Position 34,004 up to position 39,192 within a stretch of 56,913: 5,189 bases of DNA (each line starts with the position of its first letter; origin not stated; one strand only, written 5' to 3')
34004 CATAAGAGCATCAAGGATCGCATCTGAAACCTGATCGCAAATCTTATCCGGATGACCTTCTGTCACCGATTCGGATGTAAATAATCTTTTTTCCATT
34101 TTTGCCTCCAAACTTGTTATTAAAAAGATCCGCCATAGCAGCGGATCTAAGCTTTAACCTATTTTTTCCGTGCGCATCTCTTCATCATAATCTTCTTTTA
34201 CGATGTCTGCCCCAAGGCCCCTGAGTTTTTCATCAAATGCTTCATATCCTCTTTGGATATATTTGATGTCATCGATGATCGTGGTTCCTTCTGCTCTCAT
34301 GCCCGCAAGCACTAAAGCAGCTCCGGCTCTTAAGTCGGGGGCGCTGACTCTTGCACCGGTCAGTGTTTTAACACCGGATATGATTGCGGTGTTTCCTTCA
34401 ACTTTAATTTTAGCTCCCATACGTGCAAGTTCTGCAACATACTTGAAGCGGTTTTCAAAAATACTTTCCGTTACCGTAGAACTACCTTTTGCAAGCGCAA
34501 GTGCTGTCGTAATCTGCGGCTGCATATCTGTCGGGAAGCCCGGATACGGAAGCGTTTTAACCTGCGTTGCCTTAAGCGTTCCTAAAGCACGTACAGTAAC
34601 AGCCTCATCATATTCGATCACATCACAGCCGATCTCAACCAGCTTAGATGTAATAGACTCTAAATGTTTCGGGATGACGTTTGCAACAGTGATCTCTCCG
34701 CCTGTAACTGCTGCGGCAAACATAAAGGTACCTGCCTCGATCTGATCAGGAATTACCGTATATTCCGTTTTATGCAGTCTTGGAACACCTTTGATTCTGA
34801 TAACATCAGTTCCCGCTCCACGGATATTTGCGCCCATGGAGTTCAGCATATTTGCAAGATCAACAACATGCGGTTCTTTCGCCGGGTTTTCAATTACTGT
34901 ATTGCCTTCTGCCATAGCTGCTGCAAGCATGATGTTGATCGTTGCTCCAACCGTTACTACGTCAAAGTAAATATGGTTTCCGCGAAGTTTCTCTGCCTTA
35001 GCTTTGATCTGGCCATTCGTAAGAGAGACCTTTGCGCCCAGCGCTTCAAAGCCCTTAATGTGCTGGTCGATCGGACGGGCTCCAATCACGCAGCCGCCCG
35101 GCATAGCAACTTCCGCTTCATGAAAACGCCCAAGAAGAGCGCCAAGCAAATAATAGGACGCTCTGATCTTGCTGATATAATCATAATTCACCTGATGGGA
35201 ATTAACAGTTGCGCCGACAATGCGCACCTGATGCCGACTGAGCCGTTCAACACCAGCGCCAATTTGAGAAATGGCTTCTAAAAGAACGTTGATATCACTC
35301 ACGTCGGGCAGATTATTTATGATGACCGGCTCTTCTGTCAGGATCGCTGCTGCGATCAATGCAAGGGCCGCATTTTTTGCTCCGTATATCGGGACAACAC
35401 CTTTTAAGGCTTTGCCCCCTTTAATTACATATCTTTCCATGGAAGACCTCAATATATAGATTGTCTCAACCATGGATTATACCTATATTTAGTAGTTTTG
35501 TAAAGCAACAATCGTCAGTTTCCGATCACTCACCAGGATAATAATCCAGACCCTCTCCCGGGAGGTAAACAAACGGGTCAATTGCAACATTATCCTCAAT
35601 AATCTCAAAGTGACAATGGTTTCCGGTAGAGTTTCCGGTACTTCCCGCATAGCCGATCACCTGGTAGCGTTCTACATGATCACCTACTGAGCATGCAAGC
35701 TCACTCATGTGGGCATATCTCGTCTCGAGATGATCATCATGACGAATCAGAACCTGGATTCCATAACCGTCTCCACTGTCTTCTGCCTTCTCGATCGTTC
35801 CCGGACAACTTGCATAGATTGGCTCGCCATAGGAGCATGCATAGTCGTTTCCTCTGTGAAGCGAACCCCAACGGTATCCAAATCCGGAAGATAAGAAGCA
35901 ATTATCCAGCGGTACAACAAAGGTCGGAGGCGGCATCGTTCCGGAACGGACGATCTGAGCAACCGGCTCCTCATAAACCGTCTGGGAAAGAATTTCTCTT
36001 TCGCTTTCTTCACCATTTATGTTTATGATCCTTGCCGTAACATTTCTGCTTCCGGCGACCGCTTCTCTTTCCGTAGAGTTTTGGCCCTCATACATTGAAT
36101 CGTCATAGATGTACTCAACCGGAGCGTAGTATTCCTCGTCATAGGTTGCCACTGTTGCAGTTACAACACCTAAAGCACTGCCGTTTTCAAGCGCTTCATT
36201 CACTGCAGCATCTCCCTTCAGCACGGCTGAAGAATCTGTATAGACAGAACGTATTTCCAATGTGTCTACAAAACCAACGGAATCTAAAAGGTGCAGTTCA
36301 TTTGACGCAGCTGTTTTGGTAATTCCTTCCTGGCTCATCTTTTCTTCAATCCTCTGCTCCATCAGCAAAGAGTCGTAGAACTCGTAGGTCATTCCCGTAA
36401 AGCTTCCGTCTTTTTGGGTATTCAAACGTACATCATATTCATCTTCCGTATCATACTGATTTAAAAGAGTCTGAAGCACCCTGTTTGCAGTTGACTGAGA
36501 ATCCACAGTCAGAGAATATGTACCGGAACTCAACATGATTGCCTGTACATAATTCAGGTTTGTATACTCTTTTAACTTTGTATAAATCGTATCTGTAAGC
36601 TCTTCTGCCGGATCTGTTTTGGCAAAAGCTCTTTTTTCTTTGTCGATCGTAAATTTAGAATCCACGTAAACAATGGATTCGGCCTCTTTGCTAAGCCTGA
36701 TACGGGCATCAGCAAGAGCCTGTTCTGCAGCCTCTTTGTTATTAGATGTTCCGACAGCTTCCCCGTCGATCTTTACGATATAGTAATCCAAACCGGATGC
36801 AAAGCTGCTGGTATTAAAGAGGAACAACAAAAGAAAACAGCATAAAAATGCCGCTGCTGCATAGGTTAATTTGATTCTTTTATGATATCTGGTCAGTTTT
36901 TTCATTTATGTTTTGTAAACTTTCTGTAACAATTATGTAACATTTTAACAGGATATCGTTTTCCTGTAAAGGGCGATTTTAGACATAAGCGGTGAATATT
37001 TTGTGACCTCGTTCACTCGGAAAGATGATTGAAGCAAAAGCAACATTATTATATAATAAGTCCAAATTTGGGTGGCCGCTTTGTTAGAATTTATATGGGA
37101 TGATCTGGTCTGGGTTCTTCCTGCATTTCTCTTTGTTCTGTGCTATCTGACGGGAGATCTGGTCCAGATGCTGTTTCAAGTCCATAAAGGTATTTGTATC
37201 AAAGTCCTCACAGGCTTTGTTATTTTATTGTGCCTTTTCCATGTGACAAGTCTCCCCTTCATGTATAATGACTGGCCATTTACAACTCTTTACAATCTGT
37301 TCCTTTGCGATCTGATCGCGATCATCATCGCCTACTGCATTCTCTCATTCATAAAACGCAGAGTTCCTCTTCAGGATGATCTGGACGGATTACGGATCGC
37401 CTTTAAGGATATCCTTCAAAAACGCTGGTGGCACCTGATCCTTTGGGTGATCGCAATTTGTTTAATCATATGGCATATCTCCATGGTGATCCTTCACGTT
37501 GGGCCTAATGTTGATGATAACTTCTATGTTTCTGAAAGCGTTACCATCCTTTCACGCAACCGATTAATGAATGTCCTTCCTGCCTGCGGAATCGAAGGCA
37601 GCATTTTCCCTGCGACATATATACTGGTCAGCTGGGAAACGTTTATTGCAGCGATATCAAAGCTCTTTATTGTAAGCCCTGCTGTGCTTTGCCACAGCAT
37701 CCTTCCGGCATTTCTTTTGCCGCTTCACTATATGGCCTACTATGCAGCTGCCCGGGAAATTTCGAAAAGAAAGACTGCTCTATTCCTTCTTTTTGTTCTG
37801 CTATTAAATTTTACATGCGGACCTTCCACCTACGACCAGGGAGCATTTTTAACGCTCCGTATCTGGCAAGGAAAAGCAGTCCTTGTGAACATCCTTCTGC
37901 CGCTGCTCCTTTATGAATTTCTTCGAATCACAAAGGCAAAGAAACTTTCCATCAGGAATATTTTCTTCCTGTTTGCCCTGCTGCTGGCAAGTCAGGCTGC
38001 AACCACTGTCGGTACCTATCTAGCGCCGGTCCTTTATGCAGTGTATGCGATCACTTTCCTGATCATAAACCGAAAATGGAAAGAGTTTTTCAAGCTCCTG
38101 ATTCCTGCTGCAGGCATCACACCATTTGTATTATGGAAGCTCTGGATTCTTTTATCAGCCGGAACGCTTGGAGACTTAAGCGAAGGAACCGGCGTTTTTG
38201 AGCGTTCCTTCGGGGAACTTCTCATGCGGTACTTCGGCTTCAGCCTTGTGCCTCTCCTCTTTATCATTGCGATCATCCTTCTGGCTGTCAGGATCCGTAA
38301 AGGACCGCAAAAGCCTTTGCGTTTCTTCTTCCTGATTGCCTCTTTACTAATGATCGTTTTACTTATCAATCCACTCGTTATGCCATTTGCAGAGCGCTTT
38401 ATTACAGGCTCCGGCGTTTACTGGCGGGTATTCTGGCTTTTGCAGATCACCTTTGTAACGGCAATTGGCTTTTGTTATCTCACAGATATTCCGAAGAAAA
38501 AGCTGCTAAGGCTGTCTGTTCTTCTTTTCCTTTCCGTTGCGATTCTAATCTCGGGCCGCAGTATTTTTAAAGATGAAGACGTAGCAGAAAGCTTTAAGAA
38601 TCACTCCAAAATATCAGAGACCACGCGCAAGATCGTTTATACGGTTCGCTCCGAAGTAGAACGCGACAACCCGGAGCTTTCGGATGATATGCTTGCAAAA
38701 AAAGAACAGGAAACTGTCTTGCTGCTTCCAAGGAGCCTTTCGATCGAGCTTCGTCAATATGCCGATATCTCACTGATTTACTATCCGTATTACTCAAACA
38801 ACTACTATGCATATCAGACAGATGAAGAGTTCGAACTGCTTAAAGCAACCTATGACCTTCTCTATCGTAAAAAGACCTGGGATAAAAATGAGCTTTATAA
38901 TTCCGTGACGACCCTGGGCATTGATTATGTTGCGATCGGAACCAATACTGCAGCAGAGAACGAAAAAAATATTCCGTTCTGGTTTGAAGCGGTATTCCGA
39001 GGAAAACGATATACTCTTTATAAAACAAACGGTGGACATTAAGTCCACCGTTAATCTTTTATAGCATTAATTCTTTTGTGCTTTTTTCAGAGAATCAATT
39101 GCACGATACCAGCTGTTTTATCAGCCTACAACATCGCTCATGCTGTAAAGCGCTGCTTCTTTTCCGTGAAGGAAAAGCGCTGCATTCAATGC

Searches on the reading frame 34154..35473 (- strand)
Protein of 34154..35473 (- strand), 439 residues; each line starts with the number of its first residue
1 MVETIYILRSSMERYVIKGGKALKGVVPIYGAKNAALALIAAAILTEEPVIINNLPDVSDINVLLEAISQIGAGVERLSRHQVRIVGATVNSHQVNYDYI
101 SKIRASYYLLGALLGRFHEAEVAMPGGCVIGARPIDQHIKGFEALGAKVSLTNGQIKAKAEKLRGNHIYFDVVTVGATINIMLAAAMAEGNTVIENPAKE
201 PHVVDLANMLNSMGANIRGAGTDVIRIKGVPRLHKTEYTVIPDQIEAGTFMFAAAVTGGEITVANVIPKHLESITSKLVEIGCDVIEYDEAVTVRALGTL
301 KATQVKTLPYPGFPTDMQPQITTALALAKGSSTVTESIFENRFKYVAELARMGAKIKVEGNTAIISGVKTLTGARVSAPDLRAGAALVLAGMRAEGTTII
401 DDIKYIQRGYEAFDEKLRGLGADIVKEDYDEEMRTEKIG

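Call 38: search_protein_families(library=pfam, proteins=[window:34154-35473:-], max_evalue=0.00001)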
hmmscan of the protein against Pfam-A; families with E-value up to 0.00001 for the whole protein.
window:34154-35473:- (439 aa): 1 family
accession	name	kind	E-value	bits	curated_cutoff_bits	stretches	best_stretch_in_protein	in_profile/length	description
PF00275.25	EPSP_synthase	-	3.8e-108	362.3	22.8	1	18-417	2-417/417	EPSP synthase (3-phosphoshikimate 1-carboxyvinyltransferase)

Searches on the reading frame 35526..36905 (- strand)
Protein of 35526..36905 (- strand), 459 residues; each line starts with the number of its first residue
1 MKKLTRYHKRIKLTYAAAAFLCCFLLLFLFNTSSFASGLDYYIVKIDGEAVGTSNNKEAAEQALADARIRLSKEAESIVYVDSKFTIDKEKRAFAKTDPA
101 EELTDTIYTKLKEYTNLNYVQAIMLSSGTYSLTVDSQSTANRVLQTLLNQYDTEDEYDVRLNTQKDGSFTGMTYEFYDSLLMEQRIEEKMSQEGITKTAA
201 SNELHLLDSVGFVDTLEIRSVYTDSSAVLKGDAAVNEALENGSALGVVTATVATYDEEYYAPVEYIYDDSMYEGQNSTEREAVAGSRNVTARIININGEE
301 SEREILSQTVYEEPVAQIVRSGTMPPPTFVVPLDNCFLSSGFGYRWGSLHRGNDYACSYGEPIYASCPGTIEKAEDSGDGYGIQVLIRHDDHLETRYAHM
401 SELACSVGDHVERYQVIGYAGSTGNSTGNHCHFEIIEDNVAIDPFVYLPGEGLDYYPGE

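Call 38: search_protein_families(library=pfam, proteins=[window:35526-36905:-], max_evalue=0.00001)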
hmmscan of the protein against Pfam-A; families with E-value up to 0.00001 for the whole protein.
window:35526-36905:- (459 aa): 2 families
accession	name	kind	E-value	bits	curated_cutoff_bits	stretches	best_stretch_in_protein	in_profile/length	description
PF01551.29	Peptidase_M23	-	2.6e-27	95.3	28.7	1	349-444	2-96/96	Peptidase family M23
PF07501.17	G5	-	1.6e-17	64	23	1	253-323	4-74/75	G5 domain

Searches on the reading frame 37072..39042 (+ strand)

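Call 38: search_protein_families(library=pfam, proteins=[window:37072-39042:+], max_evalue=0.00001)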
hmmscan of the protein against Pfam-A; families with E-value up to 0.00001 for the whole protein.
window:37072-39042:+ (656 aa): 1 family
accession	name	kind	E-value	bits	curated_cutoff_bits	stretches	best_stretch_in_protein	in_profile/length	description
PF19554.4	DUF6077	-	1.2e-64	218.8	27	1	17-344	9-338/354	Family of unknown function (DUF6077)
